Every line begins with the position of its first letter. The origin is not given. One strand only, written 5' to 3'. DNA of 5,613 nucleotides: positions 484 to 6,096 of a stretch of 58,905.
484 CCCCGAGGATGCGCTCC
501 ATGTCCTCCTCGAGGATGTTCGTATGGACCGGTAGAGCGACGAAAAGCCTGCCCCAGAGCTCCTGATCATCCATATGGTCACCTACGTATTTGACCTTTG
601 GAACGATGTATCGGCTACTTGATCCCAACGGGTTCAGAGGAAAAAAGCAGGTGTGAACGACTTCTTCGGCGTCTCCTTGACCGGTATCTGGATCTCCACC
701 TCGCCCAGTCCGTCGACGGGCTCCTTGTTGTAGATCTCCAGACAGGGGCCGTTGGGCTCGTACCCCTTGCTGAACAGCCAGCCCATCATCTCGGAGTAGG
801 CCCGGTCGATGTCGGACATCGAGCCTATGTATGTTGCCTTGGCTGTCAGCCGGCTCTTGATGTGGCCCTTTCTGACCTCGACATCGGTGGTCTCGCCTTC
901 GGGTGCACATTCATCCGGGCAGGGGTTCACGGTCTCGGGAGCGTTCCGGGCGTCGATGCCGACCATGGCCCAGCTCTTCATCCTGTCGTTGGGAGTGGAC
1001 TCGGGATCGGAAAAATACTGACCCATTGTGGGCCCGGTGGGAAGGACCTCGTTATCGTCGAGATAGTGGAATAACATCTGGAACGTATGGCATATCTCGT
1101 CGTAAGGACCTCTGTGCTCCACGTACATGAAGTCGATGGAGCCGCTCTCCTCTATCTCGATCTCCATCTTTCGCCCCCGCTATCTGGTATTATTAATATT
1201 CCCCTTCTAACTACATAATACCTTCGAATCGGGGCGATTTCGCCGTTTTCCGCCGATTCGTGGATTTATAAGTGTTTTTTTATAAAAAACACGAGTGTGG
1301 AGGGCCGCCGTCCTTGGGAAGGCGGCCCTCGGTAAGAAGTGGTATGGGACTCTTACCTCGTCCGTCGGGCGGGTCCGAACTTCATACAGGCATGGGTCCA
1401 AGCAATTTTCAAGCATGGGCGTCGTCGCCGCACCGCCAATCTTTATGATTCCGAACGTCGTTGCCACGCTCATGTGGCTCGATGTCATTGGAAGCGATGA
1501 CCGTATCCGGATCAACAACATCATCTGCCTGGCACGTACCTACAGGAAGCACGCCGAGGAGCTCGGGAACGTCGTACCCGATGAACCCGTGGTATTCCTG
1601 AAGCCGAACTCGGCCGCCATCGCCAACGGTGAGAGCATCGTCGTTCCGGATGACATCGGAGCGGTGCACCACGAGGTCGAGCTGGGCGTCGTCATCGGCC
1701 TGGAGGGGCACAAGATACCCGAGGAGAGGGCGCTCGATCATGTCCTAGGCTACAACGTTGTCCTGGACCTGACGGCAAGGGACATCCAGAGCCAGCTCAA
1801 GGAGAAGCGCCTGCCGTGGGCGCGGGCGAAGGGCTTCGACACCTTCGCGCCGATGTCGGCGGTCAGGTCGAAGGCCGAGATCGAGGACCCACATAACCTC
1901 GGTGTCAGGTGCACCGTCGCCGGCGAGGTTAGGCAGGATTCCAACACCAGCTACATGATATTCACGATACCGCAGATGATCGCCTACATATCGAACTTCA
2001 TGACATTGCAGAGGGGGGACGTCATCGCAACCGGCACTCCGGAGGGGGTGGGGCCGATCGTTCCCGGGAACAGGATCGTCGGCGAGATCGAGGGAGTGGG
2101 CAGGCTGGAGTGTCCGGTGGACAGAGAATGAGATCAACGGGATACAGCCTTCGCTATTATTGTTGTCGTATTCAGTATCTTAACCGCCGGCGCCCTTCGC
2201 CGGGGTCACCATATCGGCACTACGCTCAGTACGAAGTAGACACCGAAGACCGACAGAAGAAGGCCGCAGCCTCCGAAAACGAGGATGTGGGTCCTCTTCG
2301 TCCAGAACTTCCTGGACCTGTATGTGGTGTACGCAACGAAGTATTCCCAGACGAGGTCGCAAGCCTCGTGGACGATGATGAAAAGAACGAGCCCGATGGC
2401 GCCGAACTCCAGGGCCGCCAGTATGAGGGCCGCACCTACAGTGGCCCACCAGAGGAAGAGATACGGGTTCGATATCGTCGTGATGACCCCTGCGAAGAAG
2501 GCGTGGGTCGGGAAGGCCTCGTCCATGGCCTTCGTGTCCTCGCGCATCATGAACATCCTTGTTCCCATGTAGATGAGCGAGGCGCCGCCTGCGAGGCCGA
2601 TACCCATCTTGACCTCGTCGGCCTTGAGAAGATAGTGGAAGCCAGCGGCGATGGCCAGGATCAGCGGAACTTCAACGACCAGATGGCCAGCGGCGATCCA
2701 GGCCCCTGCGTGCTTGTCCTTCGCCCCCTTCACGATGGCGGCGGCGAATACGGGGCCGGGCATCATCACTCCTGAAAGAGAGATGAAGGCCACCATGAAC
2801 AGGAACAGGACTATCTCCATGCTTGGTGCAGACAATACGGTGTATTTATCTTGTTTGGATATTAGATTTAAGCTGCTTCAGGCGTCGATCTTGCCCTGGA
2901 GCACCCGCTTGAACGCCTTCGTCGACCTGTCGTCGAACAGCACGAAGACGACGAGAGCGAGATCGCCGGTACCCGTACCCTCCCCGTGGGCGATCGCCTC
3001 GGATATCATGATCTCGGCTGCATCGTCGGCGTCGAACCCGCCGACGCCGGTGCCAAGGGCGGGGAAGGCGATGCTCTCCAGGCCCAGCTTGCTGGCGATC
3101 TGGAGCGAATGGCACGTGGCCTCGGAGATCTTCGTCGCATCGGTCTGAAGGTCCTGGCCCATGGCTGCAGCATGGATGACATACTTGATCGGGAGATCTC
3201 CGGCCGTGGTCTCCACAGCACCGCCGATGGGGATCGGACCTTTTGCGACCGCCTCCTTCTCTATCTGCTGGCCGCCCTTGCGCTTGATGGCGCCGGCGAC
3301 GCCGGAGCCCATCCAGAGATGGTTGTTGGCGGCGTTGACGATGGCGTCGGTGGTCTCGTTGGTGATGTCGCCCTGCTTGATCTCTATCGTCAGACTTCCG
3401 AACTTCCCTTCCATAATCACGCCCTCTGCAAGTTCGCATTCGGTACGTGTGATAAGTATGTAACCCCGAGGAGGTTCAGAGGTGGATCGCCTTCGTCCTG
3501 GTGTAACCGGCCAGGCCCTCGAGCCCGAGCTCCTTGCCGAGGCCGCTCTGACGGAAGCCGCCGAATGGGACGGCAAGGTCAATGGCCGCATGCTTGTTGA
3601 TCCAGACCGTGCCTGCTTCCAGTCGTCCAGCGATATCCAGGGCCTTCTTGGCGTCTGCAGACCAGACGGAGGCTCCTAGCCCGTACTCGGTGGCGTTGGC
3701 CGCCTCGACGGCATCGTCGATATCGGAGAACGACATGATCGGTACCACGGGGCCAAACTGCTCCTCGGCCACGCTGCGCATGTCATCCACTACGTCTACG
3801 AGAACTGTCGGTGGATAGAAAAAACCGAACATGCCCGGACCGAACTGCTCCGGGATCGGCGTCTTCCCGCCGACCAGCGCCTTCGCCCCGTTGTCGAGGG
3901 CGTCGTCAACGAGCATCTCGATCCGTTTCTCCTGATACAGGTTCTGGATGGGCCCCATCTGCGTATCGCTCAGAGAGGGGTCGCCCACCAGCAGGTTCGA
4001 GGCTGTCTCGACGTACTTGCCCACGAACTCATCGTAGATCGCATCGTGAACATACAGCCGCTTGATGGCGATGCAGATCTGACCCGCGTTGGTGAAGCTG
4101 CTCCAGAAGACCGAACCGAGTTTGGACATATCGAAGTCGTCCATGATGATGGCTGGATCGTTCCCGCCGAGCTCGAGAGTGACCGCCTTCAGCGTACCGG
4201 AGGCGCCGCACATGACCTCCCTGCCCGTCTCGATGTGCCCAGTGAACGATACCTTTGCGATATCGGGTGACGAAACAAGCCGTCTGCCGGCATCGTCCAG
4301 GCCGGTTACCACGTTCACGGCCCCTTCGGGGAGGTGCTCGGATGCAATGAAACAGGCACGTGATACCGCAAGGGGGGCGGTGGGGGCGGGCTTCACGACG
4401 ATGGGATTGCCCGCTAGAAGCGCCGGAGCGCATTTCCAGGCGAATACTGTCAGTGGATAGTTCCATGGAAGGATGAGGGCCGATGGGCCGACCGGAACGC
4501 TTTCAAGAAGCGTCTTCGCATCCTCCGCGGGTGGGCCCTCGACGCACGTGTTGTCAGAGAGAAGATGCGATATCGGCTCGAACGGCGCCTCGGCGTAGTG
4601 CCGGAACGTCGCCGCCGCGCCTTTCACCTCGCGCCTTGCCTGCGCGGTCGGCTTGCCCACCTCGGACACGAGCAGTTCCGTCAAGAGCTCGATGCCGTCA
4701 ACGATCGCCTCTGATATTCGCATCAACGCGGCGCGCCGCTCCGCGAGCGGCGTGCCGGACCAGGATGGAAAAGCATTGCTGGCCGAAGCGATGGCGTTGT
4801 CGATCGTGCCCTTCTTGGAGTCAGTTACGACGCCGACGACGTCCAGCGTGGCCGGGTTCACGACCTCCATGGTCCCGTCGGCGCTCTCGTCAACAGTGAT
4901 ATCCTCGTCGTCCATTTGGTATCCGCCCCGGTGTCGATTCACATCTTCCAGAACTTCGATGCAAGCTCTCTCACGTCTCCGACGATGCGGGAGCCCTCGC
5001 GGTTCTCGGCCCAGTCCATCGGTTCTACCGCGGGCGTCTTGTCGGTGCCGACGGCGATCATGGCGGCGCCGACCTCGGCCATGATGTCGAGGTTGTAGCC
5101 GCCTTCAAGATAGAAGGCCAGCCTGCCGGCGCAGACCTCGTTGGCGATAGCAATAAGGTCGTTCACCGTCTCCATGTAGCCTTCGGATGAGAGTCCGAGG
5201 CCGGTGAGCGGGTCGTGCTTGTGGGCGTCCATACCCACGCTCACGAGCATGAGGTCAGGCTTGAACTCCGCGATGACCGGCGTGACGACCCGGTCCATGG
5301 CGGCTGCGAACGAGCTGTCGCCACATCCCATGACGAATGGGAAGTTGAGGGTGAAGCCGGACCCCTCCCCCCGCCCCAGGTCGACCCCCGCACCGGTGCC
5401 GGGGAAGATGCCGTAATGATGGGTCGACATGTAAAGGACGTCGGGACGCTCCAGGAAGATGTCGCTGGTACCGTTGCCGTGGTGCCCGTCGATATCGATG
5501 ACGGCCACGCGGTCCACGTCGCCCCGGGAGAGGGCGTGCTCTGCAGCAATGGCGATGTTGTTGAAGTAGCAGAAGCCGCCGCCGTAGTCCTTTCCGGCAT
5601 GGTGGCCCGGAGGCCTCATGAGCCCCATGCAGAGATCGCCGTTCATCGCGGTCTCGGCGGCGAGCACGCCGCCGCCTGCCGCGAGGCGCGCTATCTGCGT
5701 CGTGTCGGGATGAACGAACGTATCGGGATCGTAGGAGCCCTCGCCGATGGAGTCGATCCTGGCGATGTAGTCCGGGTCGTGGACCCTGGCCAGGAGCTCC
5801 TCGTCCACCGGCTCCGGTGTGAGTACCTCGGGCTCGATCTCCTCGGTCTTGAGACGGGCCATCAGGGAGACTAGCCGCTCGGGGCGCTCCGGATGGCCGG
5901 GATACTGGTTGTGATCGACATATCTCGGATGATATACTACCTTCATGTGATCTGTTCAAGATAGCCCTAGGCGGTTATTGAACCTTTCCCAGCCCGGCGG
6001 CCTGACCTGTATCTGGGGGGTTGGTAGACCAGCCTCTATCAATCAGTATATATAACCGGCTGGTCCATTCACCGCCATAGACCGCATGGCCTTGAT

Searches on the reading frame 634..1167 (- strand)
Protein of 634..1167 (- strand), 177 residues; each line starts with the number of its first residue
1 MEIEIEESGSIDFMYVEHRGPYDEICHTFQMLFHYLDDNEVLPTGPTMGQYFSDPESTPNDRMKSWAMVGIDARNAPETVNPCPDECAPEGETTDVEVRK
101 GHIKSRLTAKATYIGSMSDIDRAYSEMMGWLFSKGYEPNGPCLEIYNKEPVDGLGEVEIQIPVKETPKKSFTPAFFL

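Call 15: search_protein_families(library=pfam, proteins=[window:634-1167:-], max_evalue=0.01)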
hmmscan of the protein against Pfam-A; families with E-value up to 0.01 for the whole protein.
window:634-1167:- (177 aa): 2 families
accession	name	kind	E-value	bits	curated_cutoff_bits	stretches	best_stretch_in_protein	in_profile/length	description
PF06445.20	GyrI-like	-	8.2e-19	68.8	26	1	1-164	1-155/155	GyrI-like small molecule binding domain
PF14526.11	Cass2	-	8.6e-08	33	27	1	102-163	87-150/150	Integron-associated effector binding protein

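Call 49: find_encoding_contigs(protein=window:634-1167:-, flank=10000, max_places=10)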
Protein window:634-1167:- (177 aa): 1 contig read that carries it; 1 place shown.
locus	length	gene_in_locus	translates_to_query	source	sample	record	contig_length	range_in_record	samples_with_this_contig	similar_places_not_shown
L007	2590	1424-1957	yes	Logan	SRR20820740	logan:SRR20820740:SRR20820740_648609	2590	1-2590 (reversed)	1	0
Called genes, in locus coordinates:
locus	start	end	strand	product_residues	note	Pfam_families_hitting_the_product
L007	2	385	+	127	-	?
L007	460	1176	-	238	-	PF01557:FAA_hydrolase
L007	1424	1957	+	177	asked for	PF06445:GyrI-like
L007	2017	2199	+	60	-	-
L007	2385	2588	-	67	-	?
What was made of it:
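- Checked: One caveat: a gene call on the Logan contig starts the FAA hydrolase at window 1415, an ATG inside the last module (call 49).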

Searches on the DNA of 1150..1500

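Call 39: search_rna_families(source=window, start=1150, end=1500, threshold=evalue, max_evalue=10)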
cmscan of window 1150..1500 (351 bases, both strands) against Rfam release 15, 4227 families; matches with E-value up to 10: 5.
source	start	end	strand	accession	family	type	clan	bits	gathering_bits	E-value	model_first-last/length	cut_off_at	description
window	1302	1379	-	RF01521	CC1840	Gene; sRNA;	-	16.8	50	5.7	1-95/95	no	caulobacter sRNA CC1840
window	1302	1342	+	RF01768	flavi_FSE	Cis-reg; frameshift_element;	-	13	43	1.6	1-52/62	no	ribosomal frameshift site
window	1267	1369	-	RF02344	ar14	Gene; sRNA;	-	12.6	58.8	4.2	1-123/123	no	Alphaproteobacterial ar14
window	1236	1326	-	RF01986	ZEB2_AS1_3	Gene; lncRNA;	-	10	55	9.3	1-100/100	no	ZEB2 antisense RNA 1 conserved region 3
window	1299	1329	+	RF02050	STnc470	Gene; sRNA;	-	9.1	80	5.1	111-141/226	no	Salmonella enterica sRNA STnc470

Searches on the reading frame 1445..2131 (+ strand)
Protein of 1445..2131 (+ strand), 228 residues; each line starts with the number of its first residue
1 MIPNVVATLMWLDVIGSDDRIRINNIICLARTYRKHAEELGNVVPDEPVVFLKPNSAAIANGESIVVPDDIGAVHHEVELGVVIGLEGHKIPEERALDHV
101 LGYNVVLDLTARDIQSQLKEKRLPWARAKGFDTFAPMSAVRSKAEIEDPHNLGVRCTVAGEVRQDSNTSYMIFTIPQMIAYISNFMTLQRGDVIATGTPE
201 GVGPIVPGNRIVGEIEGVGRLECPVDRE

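Call 15: search_protein_families(library=pfam, proteins=[window:1445-2131:+], max_evalue=0.01)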
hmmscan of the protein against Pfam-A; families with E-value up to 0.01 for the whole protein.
window:1445-2131:+ (228 aa): 1 family
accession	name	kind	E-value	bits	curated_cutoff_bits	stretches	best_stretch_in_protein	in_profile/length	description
PF01557.24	FAA_hydrolase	-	1.3e-63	215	23.9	1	26-225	2-213/214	Fumarylacetoacetate (FAA) hydrolase C-terminal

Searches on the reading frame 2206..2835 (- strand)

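Call 70: search_protein_families(library=pfam, proteins=[window:2206-2835:-], max_evalue=0.001)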
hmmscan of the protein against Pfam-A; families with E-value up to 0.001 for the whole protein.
window:2206-2835:- (209 aa): 1 family
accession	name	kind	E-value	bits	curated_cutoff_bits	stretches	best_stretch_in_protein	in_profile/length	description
PF01810.24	LysE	-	2e-29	102.9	25.6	1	20-203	1-191/193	LysE type translocator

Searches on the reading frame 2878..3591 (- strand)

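Call 30: search_protein_families(library=pfam, proteins=[window:2878-3591:-], max_evalue=0.001)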
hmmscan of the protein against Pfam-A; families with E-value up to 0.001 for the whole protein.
window:2878-3591:- (237 aa): 1 family
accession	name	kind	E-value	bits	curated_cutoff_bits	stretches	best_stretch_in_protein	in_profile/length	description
PF01661.27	Macro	-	1.8e-32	112.2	22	1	85-195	1-118/118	Macro domain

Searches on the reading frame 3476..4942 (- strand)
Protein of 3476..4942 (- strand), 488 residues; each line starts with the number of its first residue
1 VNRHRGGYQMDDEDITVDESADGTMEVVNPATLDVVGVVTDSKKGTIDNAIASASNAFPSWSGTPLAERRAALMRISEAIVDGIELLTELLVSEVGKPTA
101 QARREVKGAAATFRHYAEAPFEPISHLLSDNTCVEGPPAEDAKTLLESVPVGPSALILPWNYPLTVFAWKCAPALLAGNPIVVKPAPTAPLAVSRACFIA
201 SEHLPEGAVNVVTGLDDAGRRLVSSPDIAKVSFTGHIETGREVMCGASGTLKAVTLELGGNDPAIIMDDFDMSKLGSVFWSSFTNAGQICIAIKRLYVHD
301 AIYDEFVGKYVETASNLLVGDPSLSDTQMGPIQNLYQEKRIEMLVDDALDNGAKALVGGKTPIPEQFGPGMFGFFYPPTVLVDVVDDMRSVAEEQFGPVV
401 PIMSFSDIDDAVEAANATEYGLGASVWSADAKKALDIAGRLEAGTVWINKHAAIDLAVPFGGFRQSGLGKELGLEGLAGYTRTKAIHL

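Call 17: search_protein_families(library=pfam, proteins=[window:3476-4942:-], max_evalue=0.001)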
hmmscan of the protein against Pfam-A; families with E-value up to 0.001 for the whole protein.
window:3476-4942:- (488 aa): 1 family
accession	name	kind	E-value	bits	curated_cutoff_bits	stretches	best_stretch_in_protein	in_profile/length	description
PF00171.27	Aldedh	-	3.9e-141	471.2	23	1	20-486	4-461/461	Aldehyde dehydrogenase family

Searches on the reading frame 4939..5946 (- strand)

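Call 30: search_protein_families(library=pfam, proteins=[window:4939-5946:-], max_evalue=0.001)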
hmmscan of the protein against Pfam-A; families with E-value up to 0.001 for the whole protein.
window:4939-5946:- (335 aa): 1 family
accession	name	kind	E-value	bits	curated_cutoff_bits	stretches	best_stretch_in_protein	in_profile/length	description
PF00850.24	Hist_deacetyl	-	7.7e-84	282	27.9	1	18-297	1-295/298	Histone deacetylase domain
